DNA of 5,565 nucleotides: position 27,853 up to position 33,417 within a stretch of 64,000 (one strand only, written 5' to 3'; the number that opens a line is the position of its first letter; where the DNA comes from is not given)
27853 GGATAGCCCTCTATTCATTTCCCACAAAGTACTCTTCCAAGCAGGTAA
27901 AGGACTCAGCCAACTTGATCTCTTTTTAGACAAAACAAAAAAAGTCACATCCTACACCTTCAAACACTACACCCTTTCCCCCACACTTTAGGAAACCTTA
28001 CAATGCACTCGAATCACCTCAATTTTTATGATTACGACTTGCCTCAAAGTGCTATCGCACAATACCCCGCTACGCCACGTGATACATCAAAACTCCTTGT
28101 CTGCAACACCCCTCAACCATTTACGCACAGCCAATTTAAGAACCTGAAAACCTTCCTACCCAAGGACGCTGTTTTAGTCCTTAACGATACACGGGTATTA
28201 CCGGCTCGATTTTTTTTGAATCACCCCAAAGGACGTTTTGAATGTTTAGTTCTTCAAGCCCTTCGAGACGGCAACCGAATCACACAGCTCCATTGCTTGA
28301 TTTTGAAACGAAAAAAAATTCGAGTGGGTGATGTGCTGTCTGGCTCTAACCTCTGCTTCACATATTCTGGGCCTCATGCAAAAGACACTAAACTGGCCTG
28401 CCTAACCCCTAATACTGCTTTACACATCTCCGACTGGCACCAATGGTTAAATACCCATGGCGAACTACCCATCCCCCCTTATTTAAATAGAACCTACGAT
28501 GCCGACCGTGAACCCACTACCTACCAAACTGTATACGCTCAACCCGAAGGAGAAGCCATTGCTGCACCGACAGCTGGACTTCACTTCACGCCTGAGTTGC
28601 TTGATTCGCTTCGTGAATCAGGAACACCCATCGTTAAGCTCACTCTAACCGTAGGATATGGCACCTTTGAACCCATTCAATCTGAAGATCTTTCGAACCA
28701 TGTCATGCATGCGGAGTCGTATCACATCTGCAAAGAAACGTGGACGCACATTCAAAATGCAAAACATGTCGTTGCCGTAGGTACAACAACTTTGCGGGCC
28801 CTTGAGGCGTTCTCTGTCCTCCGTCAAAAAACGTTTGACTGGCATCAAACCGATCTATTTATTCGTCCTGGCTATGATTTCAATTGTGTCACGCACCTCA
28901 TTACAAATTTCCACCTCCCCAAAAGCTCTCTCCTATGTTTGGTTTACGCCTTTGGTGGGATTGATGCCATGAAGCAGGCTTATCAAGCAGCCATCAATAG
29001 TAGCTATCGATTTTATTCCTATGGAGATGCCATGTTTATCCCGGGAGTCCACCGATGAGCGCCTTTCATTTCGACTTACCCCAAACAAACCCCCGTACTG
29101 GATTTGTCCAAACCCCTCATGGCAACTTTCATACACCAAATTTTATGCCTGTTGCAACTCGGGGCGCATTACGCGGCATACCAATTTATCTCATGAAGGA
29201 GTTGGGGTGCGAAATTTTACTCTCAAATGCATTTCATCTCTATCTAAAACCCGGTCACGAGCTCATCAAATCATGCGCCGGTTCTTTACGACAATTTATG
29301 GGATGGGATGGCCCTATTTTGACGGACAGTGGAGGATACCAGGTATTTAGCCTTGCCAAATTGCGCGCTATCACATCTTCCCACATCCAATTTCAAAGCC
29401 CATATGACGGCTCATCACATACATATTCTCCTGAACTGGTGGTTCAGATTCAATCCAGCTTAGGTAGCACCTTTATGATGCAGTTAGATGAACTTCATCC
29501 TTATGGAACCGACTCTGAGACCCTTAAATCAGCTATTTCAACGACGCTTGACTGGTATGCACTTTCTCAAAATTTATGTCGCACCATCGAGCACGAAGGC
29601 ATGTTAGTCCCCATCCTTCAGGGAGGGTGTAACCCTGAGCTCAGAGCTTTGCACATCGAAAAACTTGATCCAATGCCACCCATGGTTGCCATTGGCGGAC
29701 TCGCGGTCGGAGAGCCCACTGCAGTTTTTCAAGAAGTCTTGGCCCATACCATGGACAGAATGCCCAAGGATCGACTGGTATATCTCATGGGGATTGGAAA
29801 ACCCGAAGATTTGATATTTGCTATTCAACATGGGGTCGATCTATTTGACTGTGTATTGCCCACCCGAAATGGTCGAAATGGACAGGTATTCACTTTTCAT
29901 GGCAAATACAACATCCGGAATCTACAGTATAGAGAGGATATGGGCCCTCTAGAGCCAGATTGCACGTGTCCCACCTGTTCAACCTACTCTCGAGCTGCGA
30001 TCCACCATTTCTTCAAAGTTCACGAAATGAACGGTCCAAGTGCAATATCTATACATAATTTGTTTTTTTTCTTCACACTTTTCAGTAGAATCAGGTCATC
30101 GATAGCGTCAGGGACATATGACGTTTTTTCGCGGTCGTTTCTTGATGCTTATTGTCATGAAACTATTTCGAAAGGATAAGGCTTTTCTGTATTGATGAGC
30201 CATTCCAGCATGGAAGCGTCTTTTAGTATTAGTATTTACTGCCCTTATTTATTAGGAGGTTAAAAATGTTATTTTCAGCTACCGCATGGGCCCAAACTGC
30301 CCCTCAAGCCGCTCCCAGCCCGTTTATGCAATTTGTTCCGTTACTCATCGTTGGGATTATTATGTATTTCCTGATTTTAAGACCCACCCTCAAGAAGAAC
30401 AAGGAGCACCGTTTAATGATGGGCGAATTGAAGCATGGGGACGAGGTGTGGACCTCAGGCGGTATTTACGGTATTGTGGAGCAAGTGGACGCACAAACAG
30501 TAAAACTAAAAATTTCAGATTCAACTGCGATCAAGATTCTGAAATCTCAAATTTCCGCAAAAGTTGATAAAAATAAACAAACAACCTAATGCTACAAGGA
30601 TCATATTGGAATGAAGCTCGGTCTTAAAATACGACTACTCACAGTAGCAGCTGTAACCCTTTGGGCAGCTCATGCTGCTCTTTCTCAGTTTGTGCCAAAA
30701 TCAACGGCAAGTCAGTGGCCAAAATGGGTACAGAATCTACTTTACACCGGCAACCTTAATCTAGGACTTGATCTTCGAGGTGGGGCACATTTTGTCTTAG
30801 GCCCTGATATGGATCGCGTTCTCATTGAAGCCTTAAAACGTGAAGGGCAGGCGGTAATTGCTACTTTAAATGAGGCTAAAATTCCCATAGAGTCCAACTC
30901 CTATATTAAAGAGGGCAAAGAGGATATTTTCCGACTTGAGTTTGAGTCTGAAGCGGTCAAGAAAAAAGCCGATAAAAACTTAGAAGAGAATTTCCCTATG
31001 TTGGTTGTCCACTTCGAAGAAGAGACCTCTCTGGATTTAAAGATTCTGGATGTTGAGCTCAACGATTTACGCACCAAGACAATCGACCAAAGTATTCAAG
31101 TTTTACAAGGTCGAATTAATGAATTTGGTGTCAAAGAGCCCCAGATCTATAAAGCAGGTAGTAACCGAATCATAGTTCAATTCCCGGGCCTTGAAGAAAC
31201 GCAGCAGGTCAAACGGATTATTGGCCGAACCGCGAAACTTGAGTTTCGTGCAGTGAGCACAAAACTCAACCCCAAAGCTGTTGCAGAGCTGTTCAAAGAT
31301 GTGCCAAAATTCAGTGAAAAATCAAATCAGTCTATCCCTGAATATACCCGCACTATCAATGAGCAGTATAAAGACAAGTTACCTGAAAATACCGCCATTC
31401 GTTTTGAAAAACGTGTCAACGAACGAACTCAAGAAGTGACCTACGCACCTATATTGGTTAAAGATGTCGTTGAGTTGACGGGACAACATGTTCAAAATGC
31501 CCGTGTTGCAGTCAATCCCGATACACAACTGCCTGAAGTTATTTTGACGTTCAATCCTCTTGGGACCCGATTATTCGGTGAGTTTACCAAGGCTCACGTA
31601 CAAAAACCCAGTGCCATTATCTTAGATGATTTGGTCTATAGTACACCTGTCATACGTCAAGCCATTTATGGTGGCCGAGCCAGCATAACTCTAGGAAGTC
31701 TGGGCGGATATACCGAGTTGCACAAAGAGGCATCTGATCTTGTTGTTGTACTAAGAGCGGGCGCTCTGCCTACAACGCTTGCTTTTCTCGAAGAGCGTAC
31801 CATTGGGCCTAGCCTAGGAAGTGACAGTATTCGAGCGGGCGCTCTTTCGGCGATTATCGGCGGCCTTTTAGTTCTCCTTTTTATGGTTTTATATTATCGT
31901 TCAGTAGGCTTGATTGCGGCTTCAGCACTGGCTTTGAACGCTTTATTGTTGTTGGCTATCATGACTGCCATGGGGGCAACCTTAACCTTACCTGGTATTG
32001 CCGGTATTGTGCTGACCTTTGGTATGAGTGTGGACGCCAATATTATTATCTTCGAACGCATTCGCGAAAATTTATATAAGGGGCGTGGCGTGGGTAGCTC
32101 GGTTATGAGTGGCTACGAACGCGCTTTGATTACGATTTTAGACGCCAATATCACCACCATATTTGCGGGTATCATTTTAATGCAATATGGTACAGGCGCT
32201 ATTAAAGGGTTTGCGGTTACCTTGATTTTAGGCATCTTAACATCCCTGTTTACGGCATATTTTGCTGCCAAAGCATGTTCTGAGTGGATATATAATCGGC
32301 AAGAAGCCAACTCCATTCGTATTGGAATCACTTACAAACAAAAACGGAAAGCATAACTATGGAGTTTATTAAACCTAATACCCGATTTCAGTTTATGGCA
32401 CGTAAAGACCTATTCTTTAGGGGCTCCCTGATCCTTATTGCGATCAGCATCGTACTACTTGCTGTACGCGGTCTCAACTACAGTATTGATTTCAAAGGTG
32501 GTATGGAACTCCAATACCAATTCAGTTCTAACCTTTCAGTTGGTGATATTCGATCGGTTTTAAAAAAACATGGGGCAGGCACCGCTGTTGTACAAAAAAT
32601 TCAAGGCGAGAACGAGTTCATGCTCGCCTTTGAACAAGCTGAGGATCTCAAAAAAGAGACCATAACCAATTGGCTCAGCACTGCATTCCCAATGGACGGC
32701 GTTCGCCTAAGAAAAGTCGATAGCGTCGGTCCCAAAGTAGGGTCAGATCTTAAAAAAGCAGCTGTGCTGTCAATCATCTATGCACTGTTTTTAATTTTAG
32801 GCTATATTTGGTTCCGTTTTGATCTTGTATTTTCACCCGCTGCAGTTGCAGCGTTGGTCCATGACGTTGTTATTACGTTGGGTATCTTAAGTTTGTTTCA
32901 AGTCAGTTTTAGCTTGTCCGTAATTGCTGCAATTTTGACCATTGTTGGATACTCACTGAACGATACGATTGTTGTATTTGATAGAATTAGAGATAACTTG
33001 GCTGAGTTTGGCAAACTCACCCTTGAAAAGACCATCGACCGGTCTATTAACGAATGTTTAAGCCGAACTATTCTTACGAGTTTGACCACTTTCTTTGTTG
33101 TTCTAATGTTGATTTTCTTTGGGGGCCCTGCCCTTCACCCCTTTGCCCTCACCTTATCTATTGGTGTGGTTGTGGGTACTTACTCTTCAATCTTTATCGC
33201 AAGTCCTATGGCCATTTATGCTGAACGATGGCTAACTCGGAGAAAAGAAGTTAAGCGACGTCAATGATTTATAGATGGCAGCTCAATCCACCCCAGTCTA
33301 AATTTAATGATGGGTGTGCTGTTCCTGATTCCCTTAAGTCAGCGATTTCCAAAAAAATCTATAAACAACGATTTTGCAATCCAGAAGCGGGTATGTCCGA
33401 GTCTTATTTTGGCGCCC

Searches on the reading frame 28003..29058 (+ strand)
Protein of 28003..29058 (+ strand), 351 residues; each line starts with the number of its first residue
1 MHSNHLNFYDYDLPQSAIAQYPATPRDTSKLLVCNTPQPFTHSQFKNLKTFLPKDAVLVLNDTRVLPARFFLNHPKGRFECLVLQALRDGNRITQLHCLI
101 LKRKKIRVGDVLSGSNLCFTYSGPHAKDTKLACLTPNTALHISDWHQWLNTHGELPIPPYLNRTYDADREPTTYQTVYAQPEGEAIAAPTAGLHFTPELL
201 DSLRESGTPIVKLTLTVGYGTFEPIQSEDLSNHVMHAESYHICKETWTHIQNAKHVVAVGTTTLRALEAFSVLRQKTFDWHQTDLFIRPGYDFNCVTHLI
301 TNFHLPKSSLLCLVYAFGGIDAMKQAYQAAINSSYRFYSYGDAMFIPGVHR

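Call 8: search_protein_families(library=pfam, proteins=[window:28003-29058:+], max_evalue=0.001)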
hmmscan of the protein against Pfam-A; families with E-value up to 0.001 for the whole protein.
window:28003-29058:+ (351 aa): 1 family
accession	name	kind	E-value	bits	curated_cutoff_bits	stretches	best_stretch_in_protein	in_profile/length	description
PF02547.20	Queuosine_synth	-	1.7e-105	353.2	25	1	8-346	3-322/322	Queuosine biosynthesis protein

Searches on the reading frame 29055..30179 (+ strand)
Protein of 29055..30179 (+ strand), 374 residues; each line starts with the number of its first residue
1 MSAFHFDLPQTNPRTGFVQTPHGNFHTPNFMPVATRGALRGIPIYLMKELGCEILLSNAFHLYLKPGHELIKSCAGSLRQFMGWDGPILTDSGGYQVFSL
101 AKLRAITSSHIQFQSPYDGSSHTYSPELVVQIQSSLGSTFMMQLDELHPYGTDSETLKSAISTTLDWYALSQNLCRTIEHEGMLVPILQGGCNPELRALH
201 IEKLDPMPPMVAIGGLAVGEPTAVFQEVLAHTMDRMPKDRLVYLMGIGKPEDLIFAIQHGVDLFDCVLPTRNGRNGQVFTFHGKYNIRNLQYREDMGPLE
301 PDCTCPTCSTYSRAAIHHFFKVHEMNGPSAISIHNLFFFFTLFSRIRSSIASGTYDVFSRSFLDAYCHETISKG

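Call 8: search_protein_families(library=pfam, proteins=[window:29055-30179:+], max_evalue=0.001)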
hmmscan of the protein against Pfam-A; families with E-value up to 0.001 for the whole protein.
window:29055-30179:+ (374 aa): 1 family
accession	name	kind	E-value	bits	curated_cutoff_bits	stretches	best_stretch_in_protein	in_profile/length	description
PF01702.25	TGT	-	8.6e-126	420.2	26.3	1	13-366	3-355/357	Queuine tRNA-ribosyltransferase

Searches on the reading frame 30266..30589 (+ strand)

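Call 19: search_protein_families(library=pfam, proteins=[window:30266-30589:+], max_evalue=0.001)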
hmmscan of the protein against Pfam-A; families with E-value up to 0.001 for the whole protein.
window:30266-30589:+ (107 aa): 1 family
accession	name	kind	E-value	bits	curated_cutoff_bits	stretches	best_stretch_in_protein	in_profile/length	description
PF02699.20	YajC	-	3.9e-23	81.6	28.2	1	21-97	1-77/78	Preprotein translocase subunit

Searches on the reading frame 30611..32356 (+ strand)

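Call 19: search_protein_families(library=pfam, proteins=[window:30611-32356:+], max_evalue=0.001)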
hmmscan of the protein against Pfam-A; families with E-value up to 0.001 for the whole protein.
window:30611-32356:+ (581 aa): 5 families
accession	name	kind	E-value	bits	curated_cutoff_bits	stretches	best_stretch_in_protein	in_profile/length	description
PF22599.2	SecDF_P1_head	-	9.6e-26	90.4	27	1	277-387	9-113/114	SecDF, P1 head subdomain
PF21760.3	SecD_1st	-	1.2e-23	82.8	27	1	158-216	1-59/60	Protein translocase subunit SecDF, P1 domain, N-terminal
PF02355.23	SecD_SecF_C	-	3e-18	66.4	20.5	1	392-562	15-188/189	Protein export membrane protein SecD/SecF, C-terminal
PF00873.25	ACR_tran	-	2.9e-06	25.7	28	1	406-550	329-479/1021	AcrB/AcrD/AcrF family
PF07549.19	Sec_GG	-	0.00041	20.2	20.3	1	49-67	8-26/28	SecD/SecF GG Motif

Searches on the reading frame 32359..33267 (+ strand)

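Call 19: search_protein_families(library=pfam, proteins=[window:32359-33267:+], max_evalue=0.001)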
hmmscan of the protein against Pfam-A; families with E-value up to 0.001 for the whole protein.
window:32359-33267:+ (302 aa): 3 families
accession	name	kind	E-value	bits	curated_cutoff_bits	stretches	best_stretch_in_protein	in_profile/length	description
PF02355.23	SecD_SecF_C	-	7e-63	211.9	20.5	1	115-288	13-186/189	Protein export membrane protein SecD/SecF, C-terminal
PF07549.19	Sec_GG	-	2.2e-08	33.8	20.3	1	32-57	1-26/28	SecD/SecF GG Motif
PF00873.25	ACR_tran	-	0.00054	18.2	28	1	125-284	331-484/1021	AcrB/AcrD/AcrF family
